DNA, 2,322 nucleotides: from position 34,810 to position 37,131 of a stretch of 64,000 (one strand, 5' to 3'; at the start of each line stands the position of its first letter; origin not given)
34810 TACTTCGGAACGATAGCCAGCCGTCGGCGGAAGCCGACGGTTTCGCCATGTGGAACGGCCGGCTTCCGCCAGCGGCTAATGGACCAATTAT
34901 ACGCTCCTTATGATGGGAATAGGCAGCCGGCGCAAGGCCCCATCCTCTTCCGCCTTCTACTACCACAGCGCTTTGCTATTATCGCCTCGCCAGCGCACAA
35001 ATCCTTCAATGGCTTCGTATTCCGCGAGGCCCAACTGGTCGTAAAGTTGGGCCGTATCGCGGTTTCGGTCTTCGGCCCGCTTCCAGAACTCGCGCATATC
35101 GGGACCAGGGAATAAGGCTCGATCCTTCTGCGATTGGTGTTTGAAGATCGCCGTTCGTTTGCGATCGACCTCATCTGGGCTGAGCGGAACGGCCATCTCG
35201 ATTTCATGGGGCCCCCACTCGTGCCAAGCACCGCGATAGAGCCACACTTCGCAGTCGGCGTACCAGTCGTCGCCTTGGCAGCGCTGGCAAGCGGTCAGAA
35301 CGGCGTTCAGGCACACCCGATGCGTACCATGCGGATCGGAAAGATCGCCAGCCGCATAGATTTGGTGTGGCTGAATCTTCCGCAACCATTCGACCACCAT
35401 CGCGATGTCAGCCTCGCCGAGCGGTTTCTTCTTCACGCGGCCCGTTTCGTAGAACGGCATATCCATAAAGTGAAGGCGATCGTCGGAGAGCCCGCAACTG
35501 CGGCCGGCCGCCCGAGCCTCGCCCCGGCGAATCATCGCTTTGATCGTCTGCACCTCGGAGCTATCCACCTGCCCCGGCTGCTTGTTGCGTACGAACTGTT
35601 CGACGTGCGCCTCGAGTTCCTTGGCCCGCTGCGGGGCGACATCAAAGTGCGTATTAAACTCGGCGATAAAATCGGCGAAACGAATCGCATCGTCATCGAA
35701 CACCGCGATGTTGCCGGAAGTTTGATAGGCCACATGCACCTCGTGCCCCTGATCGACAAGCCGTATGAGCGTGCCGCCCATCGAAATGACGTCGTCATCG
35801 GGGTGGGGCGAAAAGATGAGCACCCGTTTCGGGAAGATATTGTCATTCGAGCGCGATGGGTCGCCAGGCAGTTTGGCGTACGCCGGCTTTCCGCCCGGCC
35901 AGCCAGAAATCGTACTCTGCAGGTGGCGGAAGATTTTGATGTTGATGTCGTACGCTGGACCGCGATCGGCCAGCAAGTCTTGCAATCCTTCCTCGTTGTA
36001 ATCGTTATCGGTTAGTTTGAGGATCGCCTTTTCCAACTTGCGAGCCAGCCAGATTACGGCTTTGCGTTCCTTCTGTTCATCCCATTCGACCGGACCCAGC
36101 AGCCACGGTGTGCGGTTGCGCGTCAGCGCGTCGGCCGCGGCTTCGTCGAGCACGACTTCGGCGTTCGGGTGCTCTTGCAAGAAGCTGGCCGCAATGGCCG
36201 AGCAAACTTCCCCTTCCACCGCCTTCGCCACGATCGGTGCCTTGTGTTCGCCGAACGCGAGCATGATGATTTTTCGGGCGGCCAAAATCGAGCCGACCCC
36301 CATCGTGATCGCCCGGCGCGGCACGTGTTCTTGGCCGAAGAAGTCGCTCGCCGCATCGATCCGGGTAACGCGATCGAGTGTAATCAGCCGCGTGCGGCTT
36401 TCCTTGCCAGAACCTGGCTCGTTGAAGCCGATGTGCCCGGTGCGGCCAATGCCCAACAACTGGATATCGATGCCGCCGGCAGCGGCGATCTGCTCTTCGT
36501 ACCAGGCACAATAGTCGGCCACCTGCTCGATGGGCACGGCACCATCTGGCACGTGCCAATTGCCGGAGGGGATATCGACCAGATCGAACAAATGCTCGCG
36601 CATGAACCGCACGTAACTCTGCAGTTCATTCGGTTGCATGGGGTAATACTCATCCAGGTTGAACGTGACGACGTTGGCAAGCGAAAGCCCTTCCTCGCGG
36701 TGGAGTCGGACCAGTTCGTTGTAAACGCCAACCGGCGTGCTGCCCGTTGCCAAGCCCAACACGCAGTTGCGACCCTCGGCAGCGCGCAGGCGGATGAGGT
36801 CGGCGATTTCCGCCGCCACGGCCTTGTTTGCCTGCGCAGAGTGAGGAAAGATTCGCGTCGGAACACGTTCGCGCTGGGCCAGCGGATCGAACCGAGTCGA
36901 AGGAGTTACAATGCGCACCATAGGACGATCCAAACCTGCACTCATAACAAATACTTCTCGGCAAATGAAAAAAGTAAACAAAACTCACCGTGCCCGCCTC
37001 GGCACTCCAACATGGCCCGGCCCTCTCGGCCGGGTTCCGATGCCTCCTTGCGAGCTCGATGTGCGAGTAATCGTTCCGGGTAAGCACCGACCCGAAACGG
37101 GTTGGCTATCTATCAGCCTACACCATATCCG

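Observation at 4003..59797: Dispersed superfamily of palindromes whose arms are tandem 7-9 nt units ending in GAG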

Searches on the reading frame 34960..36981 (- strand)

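Call 13: search_protein_families(library=pfam, proteins=[window:34960-36981:-])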
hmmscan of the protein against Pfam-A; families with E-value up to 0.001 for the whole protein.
window:34960-36981:- (673 aa): 2 families
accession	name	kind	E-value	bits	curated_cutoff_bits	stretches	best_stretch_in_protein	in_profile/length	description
PF02585.22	PIG-L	-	5.6e-19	69.4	28.2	1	388-564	1-128/129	GlcNAc-PI de-N-acetylase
PF01182.26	Glucosamine_iso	-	7e-19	69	27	1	48-261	3-209/225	Glucosamine-6-phosphate isomerases/6-phosphogluconolactonase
